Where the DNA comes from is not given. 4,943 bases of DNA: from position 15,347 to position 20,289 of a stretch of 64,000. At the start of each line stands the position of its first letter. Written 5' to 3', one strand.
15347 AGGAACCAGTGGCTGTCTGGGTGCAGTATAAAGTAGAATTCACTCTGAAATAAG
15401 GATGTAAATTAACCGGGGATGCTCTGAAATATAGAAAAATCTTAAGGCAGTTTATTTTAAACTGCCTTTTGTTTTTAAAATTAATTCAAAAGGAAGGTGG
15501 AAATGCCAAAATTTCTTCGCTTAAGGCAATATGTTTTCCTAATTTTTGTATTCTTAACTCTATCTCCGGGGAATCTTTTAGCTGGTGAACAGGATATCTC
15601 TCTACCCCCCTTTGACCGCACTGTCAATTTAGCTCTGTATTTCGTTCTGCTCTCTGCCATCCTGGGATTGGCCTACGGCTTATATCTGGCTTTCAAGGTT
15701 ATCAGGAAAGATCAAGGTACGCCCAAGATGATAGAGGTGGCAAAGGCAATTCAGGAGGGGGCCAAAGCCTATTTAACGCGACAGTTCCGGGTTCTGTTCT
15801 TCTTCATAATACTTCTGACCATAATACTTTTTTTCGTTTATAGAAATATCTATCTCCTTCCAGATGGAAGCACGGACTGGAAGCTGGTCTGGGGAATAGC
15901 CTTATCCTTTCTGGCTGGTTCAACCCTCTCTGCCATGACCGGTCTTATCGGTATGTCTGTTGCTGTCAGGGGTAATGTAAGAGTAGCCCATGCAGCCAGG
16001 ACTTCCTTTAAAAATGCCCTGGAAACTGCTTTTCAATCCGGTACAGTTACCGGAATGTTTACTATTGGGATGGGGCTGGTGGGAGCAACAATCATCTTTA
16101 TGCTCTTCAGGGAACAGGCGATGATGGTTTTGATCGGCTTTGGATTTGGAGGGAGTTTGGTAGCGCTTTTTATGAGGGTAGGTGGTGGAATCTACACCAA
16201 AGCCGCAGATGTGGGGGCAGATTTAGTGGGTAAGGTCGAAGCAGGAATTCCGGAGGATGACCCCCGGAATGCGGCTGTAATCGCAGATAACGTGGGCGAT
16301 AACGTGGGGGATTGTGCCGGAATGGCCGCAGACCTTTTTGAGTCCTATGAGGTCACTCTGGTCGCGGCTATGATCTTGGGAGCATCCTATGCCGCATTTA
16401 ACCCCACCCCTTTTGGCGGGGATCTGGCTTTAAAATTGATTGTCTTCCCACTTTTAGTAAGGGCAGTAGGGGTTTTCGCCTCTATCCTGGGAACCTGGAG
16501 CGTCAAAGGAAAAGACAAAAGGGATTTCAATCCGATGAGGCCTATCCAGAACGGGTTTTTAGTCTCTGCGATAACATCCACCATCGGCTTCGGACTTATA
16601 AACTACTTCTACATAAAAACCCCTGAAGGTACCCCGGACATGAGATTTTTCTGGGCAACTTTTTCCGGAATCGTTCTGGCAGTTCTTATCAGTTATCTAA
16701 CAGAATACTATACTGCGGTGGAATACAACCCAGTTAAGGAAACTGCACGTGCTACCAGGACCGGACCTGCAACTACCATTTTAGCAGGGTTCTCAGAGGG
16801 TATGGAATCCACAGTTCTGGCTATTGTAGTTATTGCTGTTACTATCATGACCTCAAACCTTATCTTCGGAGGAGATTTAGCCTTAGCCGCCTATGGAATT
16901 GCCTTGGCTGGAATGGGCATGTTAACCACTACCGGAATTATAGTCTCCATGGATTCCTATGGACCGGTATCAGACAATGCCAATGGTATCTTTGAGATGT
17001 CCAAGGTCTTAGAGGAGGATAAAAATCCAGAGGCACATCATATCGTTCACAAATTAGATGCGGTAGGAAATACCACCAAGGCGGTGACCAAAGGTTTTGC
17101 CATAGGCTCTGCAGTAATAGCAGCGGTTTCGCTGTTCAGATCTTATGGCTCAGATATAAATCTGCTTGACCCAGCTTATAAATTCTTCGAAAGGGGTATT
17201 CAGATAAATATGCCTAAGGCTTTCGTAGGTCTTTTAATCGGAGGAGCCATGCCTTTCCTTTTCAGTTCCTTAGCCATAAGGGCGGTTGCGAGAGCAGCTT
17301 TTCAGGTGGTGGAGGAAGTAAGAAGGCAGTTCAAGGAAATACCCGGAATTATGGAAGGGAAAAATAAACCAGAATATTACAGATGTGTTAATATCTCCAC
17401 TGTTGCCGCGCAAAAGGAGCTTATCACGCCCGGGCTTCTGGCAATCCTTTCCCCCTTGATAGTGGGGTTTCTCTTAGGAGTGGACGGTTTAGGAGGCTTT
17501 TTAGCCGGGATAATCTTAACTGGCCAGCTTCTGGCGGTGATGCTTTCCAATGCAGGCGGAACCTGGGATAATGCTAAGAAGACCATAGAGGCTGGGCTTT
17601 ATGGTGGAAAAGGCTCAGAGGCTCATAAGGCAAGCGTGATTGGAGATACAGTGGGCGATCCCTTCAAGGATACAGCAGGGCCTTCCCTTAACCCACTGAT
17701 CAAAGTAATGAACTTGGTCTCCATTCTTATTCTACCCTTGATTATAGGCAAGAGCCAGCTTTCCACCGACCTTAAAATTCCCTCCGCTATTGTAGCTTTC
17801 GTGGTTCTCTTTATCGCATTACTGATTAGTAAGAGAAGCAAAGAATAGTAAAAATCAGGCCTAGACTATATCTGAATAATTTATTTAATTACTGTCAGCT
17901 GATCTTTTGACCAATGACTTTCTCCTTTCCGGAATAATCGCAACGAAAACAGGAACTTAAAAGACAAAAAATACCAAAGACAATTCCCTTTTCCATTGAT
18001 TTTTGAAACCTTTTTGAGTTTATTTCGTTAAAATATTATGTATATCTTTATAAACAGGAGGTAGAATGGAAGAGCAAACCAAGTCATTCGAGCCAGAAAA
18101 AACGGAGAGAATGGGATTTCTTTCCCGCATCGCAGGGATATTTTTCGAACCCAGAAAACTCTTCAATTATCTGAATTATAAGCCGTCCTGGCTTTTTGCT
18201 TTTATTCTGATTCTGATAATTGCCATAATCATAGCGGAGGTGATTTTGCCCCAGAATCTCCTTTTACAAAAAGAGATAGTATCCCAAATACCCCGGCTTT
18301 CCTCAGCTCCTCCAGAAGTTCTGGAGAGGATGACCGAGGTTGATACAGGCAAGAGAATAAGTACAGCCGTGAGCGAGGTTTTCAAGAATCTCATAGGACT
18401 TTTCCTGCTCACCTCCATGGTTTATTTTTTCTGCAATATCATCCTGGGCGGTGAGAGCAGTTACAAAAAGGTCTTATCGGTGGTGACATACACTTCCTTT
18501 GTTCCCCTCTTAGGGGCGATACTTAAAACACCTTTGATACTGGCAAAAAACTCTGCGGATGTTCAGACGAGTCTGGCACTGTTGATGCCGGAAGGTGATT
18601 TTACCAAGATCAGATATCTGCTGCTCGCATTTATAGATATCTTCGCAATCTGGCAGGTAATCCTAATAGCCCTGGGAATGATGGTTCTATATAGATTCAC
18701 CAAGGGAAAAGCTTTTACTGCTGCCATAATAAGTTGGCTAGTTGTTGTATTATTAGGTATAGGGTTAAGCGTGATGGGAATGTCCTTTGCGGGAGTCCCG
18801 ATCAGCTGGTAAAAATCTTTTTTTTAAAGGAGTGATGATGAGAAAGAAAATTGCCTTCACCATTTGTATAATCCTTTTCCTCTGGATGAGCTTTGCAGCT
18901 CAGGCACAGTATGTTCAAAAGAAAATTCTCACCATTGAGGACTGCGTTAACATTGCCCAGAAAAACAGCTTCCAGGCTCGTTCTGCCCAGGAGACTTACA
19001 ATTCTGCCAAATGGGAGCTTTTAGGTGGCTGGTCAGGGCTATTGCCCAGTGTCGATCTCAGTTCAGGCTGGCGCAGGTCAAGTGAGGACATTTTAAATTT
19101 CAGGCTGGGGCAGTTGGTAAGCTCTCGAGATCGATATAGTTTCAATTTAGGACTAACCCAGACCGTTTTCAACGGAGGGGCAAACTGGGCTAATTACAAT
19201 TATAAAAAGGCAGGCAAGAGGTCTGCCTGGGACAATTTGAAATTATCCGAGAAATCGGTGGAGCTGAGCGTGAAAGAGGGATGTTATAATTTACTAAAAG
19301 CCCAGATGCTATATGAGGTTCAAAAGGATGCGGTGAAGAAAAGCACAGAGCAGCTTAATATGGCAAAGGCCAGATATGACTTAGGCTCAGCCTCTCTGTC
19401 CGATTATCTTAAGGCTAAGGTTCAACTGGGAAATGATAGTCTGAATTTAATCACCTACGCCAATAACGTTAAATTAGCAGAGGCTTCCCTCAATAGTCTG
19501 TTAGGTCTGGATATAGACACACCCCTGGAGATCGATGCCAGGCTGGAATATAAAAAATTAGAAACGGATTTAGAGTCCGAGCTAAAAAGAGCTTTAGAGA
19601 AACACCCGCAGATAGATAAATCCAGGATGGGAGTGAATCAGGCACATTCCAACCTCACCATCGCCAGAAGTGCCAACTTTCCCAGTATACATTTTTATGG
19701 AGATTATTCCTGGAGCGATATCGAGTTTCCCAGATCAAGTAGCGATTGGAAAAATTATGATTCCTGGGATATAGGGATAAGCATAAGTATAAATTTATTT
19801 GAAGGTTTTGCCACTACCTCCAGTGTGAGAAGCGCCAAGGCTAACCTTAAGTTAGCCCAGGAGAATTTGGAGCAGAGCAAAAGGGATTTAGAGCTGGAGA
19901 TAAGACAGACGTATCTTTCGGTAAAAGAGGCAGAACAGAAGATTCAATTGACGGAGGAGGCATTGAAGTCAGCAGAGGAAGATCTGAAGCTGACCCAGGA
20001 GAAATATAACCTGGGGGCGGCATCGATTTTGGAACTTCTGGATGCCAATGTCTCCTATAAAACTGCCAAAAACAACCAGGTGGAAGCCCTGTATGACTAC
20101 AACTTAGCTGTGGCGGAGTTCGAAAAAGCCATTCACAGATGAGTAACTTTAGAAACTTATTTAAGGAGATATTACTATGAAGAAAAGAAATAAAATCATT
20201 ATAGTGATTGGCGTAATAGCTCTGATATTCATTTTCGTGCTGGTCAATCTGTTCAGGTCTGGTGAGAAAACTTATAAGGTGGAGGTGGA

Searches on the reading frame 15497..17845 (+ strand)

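Call 54: search_protein_families(library=pfam, proteins=[window:15497-17845:+], max_evalue=0.00001)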
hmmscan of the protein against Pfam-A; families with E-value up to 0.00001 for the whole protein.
window:15497-17845:+ (783 aa): 1 family
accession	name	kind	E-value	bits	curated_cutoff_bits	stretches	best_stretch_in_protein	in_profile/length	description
PF03030.21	H_PPase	-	1.7e-260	866.6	29.7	1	55-745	1-645/645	Inorganic H+ pyrophosphatase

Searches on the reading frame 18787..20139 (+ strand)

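Call 54: search_protein_families(library=pfam, proteins=[window:18787-20139:+], max_evalue=0.00001)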
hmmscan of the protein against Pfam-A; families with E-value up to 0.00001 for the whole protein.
window:18787-20139:+ (451 aa): 1 family
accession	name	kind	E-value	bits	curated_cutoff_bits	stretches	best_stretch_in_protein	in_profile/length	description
PF02321.23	OEP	-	1.8e-70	237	22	2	263-449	2-186/187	Outer membrane efflux protein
